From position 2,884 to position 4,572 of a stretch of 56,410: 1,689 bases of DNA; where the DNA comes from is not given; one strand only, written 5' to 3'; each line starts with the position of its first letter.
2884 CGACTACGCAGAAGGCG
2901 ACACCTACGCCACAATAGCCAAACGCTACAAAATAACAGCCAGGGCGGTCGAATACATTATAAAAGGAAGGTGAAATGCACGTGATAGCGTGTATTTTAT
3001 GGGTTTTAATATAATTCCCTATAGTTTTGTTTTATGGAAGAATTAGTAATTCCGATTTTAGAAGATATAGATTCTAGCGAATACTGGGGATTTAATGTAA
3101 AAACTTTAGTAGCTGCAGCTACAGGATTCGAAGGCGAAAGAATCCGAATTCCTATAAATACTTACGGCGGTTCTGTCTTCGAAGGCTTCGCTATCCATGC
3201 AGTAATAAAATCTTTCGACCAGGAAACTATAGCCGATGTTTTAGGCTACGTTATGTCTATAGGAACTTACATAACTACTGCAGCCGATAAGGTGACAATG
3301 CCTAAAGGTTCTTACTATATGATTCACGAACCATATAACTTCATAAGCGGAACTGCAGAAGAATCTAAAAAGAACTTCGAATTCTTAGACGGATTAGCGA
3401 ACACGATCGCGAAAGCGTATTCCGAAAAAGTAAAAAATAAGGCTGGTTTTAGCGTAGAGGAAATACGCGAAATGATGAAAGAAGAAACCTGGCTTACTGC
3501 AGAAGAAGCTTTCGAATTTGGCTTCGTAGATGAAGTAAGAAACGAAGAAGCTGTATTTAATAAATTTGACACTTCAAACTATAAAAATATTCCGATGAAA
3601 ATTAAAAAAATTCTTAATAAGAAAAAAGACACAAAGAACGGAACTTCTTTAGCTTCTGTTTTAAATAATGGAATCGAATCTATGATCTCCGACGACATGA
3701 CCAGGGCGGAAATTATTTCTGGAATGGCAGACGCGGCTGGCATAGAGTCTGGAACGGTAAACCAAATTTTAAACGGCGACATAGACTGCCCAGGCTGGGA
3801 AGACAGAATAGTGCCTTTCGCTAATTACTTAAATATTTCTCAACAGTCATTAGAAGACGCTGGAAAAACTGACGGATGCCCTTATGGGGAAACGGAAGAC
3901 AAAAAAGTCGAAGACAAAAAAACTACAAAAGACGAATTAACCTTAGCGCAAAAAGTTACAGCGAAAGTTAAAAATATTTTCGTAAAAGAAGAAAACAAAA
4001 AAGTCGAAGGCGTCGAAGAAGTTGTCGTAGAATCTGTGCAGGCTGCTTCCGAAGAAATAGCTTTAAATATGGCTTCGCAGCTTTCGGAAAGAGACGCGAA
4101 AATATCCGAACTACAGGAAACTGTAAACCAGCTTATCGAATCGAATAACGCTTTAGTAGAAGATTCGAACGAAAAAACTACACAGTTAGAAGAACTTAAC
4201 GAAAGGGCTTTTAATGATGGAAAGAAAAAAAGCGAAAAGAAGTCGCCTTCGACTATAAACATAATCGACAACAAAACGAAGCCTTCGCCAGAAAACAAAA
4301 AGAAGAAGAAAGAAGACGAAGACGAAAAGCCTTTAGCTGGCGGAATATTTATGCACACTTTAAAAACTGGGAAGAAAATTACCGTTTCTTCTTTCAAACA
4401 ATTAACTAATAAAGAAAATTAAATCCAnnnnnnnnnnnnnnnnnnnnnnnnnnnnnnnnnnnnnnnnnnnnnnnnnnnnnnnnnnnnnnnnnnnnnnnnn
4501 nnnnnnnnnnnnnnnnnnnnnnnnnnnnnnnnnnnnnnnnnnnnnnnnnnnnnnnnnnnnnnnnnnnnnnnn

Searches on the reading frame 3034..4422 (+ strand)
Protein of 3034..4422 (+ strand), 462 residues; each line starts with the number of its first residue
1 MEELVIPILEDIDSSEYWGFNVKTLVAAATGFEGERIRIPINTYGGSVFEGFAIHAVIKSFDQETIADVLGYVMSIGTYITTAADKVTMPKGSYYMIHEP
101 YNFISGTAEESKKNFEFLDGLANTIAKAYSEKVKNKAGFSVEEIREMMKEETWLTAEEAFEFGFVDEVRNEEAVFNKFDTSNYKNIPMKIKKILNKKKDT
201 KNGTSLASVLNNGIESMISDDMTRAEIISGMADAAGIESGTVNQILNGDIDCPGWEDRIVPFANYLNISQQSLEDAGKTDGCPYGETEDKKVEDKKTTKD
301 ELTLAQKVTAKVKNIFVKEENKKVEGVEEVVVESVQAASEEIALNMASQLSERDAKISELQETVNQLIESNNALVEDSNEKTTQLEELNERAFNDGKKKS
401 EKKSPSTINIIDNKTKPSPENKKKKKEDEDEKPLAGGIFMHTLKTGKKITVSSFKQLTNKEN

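Call 33: search_protein_families(library=phrogs, proteins=[window:3034-4422:+], max_evalue=0.001)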
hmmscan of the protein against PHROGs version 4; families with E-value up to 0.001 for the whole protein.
window:3034-4422:+ (462 aa): 10 families
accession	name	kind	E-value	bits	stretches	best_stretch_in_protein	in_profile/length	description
phrog_94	-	head and packaging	2e-45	157.4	1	5-393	82-413/622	head maturation protease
phrog_133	-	head and packaging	4.8e-37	128.9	1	17-204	30-217/668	head maturation protease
phrog_3348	-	unknown function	3.1e-35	123.2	1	17-237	48-276/386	-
phrog_2976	-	head and packaging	4.9e-34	119.7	1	6-423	23-369/394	head maturation protease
phrog_1684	-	head and packaging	4.5e-28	99.5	1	5-225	42-261/284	head maturation protease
phrog_53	-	head and packaging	3.6e-21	76.9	1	23-420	106-440/583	head maturation protease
phrog_1827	-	other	5.6e-14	53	1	10-158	31-172/202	ATP-dependent protease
phrog_33547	-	unknown function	5.7e-08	33.1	1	21-193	16-182/357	-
phrog_5410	-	other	0.00016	22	1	33-189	54-205/323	ATP-dependent protease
phrog_23753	-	head and packaging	0.00047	20.9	1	37-171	44-174/298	head maturation protease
